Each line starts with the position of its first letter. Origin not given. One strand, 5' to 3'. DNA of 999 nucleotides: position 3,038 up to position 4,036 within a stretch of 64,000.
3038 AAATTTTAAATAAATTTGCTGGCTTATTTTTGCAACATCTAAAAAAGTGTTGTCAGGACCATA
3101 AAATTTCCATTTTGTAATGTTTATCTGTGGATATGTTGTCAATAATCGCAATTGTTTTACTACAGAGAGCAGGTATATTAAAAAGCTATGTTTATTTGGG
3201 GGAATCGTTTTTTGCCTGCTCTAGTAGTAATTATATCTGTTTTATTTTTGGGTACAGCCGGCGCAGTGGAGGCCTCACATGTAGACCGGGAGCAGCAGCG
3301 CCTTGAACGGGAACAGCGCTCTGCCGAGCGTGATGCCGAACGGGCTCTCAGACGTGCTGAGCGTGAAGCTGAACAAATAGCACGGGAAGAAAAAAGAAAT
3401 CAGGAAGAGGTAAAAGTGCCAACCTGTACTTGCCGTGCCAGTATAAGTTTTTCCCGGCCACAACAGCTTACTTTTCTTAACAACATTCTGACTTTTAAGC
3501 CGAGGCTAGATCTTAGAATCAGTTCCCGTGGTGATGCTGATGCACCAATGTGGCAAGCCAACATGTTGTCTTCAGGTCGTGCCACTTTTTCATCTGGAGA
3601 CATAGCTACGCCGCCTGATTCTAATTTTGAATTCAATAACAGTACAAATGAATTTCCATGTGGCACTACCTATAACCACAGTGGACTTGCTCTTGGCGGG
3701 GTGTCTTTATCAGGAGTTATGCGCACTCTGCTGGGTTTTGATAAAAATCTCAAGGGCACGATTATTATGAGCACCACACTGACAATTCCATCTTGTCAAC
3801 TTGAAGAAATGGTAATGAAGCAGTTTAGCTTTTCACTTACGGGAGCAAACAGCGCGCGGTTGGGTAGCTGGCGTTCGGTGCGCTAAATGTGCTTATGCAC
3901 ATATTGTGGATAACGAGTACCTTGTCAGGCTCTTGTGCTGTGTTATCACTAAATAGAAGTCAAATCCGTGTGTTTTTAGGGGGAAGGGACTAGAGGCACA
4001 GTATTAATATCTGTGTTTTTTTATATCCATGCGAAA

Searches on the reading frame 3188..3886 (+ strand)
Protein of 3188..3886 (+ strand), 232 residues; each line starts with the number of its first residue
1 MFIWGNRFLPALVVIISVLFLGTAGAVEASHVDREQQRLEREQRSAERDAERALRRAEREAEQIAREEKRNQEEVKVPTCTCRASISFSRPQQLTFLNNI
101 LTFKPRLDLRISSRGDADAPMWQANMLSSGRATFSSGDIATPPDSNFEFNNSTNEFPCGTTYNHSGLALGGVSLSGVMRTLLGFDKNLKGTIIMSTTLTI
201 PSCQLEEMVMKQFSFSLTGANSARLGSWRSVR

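Call 5: search_protein_families(library=pfam, proteins=[window:3188-3886:+], max_evalue=1)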
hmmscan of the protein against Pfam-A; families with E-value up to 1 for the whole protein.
window:3188-3886:+ (232 aa): 0 families

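Call 6: search_protein_families(library=ncbifam, proteins=[window:3188-3886:+], max_evalue=1)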
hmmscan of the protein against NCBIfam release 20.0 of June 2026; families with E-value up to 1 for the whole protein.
window:3188-3886:+ (232 aa): 2 families
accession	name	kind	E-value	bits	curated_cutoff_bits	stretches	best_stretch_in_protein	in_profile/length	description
NF009344.0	PRK12705.1-1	equivalog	0.0018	17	831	1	12-75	4-69/572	hypothetical protein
NF005198.1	PRK06669.1-3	equivalog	0.29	10.3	200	1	31-75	90-134/299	flagellar assembly protein FliH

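Call 23: search_protein_families(library=pfam, proteins=[window:3188-3886:+], max_evalue=10)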
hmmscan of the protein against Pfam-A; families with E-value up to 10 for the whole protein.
window:3188-3886:+ (232 aa): 2 families
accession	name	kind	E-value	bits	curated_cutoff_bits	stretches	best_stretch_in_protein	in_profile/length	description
PF05262.16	Borrelia_P83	-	2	7.2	33.6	1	28-74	271-318/489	Borrelia P83/100 protein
PF04534.17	Herpes_UL56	-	9.5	6.1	25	1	29-63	65-99/197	Herpesvirus UL56 protein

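Call 58: search_solved_structures(query=window:3188-3883:+, max_evalue=1)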
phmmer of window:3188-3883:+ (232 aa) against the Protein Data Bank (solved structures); distinct sequences matched with E-value up to 1: 0.
